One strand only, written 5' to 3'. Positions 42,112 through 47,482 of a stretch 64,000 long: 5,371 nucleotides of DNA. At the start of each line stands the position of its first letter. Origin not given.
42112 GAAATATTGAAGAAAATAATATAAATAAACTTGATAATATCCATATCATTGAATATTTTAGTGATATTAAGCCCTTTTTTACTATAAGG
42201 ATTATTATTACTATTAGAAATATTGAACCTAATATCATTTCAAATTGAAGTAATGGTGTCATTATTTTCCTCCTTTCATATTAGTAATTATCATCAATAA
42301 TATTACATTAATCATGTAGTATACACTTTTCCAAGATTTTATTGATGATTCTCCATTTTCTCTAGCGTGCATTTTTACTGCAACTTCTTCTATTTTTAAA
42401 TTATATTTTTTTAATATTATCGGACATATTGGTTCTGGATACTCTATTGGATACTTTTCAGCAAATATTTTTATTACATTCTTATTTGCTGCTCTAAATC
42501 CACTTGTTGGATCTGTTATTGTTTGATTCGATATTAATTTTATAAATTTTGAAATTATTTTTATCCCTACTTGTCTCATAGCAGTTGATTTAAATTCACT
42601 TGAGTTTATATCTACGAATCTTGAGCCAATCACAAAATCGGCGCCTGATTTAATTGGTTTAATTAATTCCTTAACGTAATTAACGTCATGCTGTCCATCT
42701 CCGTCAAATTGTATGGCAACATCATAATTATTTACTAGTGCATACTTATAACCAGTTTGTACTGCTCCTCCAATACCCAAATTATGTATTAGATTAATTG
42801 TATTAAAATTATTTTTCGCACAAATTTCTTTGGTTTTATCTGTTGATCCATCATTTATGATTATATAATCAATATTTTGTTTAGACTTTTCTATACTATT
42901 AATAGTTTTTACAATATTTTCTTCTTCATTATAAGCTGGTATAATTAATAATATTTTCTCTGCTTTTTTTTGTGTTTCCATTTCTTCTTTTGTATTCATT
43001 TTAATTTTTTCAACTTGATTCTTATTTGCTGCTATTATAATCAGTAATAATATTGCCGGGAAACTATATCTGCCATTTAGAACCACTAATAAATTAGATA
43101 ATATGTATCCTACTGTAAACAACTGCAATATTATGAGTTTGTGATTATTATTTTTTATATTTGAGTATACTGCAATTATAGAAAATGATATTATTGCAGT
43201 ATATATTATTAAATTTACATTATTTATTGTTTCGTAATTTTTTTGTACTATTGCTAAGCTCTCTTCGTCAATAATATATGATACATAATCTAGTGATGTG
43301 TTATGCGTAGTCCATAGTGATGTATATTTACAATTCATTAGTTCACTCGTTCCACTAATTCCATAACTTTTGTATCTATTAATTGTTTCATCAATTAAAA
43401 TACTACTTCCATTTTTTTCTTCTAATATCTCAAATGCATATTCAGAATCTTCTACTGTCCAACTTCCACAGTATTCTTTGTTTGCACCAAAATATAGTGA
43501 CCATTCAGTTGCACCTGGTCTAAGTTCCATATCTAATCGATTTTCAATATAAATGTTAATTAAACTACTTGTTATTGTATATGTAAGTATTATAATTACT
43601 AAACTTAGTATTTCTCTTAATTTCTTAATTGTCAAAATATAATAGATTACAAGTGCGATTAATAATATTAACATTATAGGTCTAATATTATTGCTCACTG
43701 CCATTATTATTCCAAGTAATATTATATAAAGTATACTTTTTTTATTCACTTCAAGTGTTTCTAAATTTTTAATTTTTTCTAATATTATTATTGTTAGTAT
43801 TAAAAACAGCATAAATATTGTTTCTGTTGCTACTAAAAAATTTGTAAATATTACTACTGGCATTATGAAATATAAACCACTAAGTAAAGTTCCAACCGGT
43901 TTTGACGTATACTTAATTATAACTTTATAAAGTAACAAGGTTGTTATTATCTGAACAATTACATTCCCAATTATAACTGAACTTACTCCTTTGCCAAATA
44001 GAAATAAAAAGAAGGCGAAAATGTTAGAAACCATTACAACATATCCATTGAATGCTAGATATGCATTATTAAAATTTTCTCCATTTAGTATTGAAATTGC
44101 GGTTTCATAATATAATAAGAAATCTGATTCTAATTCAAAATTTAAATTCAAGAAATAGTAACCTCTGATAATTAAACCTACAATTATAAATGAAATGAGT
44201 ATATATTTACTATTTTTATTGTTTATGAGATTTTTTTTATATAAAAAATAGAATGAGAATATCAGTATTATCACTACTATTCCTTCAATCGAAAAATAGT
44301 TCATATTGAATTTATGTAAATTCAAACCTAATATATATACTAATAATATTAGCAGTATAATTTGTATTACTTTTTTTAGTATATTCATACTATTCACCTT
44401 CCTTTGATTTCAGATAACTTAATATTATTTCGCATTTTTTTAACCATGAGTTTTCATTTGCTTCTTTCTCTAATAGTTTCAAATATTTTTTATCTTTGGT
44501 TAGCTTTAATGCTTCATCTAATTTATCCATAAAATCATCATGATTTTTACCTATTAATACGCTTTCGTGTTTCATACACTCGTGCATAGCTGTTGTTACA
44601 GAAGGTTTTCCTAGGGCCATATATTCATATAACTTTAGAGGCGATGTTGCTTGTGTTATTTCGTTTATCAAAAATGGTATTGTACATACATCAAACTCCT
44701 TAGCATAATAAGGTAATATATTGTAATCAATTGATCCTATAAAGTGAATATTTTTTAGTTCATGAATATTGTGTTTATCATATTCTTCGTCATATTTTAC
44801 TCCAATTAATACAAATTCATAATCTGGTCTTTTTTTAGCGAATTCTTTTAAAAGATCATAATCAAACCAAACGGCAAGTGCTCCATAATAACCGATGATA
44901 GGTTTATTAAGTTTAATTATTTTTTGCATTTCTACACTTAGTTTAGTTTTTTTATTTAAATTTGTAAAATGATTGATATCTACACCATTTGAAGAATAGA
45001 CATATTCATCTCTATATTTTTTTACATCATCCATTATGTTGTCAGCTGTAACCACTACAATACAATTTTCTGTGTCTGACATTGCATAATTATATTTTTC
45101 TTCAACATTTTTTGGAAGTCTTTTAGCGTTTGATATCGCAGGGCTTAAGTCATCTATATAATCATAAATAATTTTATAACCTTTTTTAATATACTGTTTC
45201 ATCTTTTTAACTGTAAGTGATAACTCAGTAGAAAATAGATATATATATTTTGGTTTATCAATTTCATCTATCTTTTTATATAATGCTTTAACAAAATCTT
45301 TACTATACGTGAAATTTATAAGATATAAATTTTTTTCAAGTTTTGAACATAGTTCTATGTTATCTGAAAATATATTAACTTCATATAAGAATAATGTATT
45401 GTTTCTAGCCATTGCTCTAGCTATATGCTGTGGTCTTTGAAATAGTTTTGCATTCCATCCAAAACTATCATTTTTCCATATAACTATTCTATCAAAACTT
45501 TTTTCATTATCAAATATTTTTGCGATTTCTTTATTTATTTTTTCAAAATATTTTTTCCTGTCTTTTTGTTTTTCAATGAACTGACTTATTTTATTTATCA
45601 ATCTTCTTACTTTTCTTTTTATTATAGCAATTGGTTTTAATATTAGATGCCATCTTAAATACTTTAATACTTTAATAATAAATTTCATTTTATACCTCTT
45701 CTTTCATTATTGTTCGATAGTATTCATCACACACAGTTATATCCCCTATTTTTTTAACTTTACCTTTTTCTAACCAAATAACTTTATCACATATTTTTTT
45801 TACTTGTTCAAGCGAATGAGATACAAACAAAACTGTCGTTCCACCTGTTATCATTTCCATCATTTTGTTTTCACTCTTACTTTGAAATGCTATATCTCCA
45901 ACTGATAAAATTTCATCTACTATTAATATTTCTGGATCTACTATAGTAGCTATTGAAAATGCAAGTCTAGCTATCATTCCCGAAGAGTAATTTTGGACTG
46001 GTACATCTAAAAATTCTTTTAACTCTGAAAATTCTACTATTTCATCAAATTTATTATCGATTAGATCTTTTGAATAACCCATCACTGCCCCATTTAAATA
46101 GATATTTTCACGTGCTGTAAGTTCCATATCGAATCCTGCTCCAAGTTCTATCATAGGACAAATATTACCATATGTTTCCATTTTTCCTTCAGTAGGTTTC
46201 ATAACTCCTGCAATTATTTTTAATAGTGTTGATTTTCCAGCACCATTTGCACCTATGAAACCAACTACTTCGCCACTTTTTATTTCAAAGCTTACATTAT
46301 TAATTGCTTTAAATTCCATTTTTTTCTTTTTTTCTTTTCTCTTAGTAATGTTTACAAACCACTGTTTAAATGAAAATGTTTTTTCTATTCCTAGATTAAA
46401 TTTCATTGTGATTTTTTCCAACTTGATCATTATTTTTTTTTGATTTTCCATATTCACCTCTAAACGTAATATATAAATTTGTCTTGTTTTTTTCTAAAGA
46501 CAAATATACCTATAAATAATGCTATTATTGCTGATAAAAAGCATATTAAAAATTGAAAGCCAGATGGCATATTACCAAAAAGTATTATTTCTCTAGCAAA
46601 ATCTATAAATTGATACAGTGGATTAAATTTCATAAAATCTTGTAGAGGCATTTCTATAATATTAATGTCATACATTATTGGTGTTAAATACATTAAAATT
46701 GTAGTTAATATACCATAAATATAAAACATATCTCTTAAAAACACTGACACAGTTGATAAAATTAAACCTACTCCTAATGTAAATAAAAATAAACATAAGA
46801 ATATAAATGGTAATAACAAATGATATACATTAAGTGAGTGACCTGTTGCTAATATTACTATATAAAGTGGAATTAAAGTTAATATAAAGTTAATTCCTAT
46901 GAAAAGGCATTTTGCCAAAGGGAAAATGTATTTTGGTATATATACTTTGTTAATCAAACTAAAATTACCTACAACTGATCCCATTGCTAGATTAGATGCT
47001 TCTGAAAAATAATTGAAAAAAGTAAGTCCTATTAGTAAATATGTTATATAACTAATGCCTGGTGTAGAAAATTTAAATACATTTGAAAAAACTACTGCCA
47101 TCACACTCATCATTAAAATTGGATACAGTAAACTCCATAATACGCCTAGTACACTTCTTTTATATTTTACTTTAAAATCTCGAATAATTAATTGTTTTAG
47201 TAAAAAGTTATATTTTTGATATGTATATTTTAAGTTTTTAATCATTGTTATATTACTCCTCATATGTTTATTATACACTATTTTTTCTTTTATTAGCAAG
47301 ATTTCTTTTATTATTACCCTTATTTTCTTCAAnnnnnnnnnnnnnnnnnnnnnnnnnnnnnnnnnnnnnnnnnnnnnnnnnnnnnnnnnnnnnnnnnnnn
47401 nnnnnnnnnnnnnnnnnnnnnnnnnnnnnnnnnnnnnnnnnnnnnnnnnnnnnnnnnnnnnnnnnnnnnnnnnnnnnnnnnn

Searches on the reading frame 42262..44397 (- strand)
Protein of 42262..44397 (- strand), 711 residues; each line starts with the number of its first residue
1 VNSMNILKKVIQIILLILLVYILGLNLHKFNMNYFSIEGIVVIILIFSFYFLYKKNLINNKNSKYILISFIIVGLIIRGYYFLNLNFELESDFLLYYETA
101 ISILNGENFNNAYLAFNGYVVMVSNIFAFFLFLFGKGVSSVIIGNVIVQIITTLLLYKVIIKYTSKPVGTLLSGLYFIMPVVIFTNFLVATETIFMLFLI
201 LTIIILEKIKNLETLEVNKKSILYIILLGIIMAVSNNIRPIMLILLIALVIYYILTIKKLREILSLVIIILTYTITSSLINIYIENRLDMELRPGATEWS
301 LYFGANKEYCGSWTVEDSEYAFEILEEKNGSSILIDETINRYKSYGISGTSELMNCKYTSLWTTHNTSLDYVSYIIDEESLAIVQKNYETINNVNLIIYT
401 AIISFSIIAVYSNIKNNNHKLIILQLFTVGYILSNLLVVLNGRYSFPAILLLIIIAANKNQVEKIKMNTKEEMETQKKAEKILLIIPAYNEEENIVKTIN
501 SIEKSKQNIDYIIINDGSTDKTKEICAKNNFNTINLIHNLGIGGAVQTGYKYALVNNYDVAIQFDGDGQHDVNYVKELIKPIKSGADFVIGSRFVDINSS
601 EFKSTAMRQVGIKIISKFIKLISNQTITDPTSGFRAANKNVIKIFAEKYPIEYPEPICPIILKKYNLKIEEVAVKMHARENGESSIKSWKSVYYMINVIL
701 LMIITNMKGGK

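Call 3: search_protein_families(library=pfam, proteins=[window:42262-44397:-], max_evalue=0.01)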
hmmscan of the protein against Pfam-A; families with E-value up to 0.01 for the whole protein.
window:42262-44397:- (711 aa): 2 families
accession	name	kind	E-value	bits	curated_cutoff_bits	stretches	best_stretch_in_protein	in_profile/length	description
PF00535.33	Glycos_transf_2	-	2e-24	86.8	23.3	1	484-642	2-164/168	Glycosyl transferase family 2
PF13231.12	PMT_2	-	6.6e-09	36.6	26.1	1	122-275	5-149/160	Dolichyl-phosphate-mannose-protein mannosyltransferase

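Call 4: search_protein_families(library=ncbifam, proteins=[window:42262-44397:-], max_evalue=0.01)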
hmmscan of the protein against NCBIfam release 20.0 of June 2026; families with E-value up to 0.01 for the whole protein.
window:42262-44397:- (711 aa): 9 families
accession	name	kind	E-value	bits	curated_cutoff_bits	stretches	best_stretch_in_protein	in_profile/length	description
NF058614.1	PPMAGASynPpgS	equivalog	5.4e-23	81.6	370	1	483-642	3-162/226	polyprenyl-phospho-N-acetylgalactosaminyl synthase PpgS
TIGR03937.1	PgaC_IcaA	equivalog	4.5e-13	48.9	422.3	1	461-585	26-153/407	poly-beta-1,6-N-acetyl-D-glucosamine synthase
NF041391.1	DPhHxTase_Halo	equivalog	1.1e-12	47.4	375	1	488-643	3-151/213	dolichyl-phosphate hexose transferase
NF007482.0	PRK10073.1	equivalog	6.1e-08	32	423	1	477-552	3-83/334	glycosyltransferase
TIGR04283.1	glyco_like_mftF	equivalog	2.4e-07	30.6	182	1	484-535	3-55/221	TIGR04283 family arsenosugar biosynthesis glycosyltransferase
NF047683.1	TeichurnBiosyTuaG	equivalog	1.3e-06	28.3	400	1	477-530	3-57/252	teichuronic acid biosynthesis protein TuaG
NF010496.0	PRK13915.1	equivalog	1.4e-06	27.7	262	1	468-529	19-84/307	glucosyl-3-phosphoglycerate synthase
TIGR03469.1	HpnB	hypoth_equivalog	9.3e-06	24.9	379.25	1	460-606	24-183/386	hopene-associated glycosyltransferase HpnB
NF053739.1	GlytfEpsEBac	equivalog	0.0013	17.8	450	1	481-539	2-64/265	glycosyltransferase EpsE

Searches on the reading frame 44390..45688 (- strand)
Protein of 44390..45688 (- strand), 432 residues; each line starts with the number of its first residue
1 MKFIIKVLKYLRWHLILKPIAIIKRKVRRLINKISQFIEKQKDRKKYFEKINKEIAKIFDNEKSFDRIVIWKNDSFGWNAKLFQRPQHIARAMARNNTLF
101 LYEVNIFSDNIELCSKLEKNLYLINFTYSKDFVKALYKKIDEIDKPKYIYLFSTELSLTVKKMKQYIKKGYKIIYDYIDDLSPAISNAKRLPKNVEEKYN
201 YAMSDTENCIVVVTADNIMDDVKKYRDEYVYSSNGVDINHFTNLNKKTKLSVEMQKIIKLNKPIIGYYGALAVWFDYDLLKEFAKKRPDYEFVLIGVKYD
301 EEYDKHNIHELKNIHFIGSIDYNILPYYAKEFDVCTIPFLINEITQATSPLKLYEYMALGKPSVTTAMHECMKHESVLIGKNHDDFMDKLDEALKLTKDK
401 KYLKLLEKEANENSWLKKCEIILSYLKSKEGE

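Call 3: search_protein_families(library=pfam, proteins=[window:44390-45688:-], max_evalue=0.01)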
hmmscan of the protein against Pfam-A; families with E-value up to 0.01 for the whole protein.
window:44390-45688:- (432 aa): 3 families
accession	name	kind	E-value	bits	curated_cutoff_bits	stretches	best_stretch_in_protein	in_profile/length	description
PF13692.12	Glyco_trans_1_4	-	1.7e-11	45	27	1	278-394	19-140/142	Glycosyl transferases group 1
PF00534.26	Glycos_transf_1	-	3.7e-09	36.8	26.4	1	258-402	11-164/172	Glycosyl transferases group 1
PF13524.12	Glyco_trans_1_2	-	0.00049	20.5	25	1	280-395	6-113/144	Glycosyl transferase-like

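Call 4: search_protein_families(library=ncbifam, proteins=[window:44390-45688:-], max_evalue=0.01)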
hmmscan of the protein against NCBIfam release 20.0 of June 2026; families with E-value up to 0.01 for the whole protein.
window:44390-45688:- (432 aa): 4 families
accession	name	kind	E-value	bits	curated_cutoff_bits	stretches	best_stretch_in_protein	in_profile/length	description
NF047676.1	TeichurnBiosyTuaH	equivalog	1.3e-22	80.2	550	1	132-417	83-375/384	teichuronic acid biosynthesis protein TuaH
TIGR04063.1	stp3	hypoth_equivalog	3.6e-07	29.4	442.05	1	230-366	183-324/397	TIGR04063 family PEP-CTERM/XrtA system glycosyltransferase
TIGR03087.1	stp1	hypoth_equivalog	7.6e-07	28.6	316.65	1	222-403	191-369/397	TIGR03087 family PEP-CTERM/XrtA system glycosyltransferase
NF007640.0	PRK10307.1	subfamily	6.8e-06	25.2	276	1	226-377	193-347/411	WcaI family glycosyltransferase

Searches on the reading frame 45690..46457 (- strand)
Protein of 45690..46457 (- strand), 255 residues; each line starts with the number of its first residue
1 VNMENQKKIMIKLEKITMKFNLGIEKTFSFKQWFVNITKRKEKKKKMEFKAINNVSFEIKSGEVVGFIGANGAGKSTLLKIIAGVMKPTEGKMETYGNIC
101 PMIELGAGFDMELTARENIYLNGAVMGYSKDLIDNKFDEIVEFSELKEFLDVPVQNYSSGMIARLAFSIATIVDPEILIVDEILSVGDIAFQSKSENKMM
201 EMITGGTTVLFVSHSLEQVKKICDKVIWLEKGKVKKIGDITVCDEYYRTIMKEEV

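Call 3: search_protein_families(library=pfam, proteins=[window:45690-46457:-], max_evalue=0.01)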
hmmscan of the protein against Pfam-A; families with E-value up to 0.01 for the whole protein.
window:45690-46457:- (255 aa): 8 families
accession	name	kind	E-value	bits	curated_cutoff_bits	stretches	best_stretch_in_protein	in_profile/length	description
PF00005.33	ABC_tran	-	3.2e-22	80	25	1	52-183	1-135/137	ABC transporter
PF13304.12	AAA_21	-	2.8e-06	28.1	27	1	65-83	2-20/304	AAA domain, putative AbiEii toxin, Type IV TA system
PF13555.12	AAA_29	-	0.00034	20.7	27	1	54-90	14-50/61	P-loop containing region of AAA domain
PF24169.1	Fn3-I_PB4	-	0.0012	19.7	27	1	201-251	4-54/88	Straight fiber protein PB4 first Fn3-like domain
PF13175.12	AAA_15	-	0.0027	17.8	32.1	1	49-89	11-50/374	AAA ATPase domain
PF25634.1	PFV_capsid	-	0.0038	17.6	27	0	14-59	12-55/129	Pyrobaculum filamentous virus capsid protein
PF03193.22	RsgA_GTPase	-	0.0078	16.5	30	0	42-85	87-129/174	RsgA GTPase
PF13476.12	AAA_23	-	0.008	17.3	27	1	49-83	7-40/201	AAA domain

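Call 4: search_protein_families(library=ncbifam, proteins=[window:45690-46457:-], max_evalue=0.01)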
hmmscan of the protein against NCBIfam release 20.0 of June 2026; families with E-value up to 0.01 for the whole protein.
window:45690-46457:- (255 aa): 190 families (the best 25 are shown)
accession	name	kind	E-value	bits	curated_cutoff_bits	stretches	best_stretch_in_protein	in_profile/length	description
NF010065.0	PRK13545.1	equivalog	7.8e-61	206.4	538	1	11-253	5-240/549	teichoic acids export protein ATP-binding subunit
NF050108.1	galactan_ABC_ATP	equivalog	4.4e-57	193.1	400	1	16-246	6-239/244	galactan export ABC transporter ATP-binding subunit Wzt/RfbE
NF010066.0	PRK13546.1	equivalog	5.2e-57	193.2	320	1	43-249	31-236/264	teichoic acids export ABC transporter ATP-binding subunit TagH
TIGR01188.1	drrA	subfamily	2.3e-38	132.2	312.45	1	47-239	4-207/302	daunorubicin resistance ABC transporter, ATP-binding protein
NF010059.0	PRK13536.1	equivalog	5.4e-30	104.3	549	1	40-233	47-251/342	nodulation factor ABC transporter ATP-binding protein NodI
TIGR01288.1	nodI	equivalog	1.2e-28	100.1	424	1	51-233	19-212/303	nodulation factor ABC transporter ATP-binding protein NodI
TIGR04521.1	ECF_ATPase_2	equivalog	3.9e-28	98.3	330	2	42-96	11-65/279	energy-coupling factor transporter ATPase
NF033858.1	ABC2_perm_RbbA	equivalog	1e-27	96.5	1050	1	37-237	267-478/909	ribosome-associated ATPase/putative transporter RbbA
NF010060.0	PRK13537.1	equivalog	5.1e-27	94.6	521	1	38-233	17-223/314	nodulation factor ABC transporter ATP-binding protein NodI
TIGR03740.1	galliderm_ABC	subfamily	1.7e-26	93.3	309.75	1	43-239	7-207/223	lantibiotic protection ABC transporter ATP-binding subunit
NF040933.2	ABC_arch_GlcV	equivalog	6.1e-26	91.1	450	2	37-93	8-63/357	glucose ABC transporter ATP-binding protein GlcV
TIGR03522.1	GldA_ABC_ATP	equivalog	3.8e-25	89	402.6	1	44-236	10-212/301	gliding motility-associated ABC transporter ATP-binding subunit GldA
TIGR00968.1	3a0106s01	subfamily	1.2e-24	87.2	342.75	1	43-239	7-214/237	sulfate ABC transporter ATP-binding protein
TIGR02769.1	nickel_nikE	equivalog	5.4e-24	85.1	332.55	2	148-234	142-229/265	nickel import ATP-binding protein NikE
TIGR03411.1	urea_trans_UrtD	equivalog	6.7e-23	81.6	304.1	2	48-96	14-62/242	urea ABC transporter ATP-binding protein UrtD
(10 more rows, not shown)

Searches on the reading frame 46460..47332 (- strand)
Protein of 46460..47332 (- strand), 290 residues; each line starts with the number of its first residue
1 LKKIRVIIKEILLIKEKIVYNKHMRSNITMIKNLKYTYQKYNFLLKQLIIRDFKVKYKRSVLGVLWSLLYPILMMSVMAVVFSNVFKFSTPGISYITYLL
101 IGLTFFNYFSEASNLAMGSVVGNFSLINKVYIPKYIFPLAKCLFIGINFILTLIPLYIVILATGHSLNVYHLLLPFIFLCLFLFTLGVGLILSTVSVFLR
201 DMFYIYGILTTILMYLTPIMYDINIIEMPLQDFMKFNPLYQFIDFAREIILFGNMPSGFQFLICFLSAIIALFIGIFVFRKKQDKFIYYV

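Call 3: search_protein_families(library=pfam, proteins=[window:46460-47332:-], max_evalue=0.01)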
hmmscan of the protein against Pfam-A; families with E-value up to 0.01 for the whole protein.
window:46460-47332:- (290 aa): 1 family
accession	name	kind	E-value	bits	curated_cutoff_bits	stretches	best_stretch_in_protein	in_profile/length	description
PF01061.29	ABC2_membrane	-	2.2e-14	53.9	26.9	1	45-250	3-210/211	ABC-2 type transporter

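Call 4: search_protein_families(library=ncbifam, proteins=[window:46460-47332:-], max_evalue=0.01)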
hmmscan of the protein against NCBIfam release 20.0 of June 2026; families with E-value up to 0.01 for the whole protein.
window:46460-47332:- (290 aa): 2 families
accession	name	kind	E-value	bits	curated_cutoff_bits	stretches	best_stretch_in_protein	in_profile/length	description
NF050109.1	galactan_ABC_perm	equivalog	1.2e-17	64.4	380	1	30-290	10-272/272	galactan export ABC transporter permease subunit Wzm/RfbD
NF050053.1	CapPschTportKpsM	equivalog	9.3e-08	32.3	300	1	45-285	5-253/257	capsule polysaccharide transporter KpsM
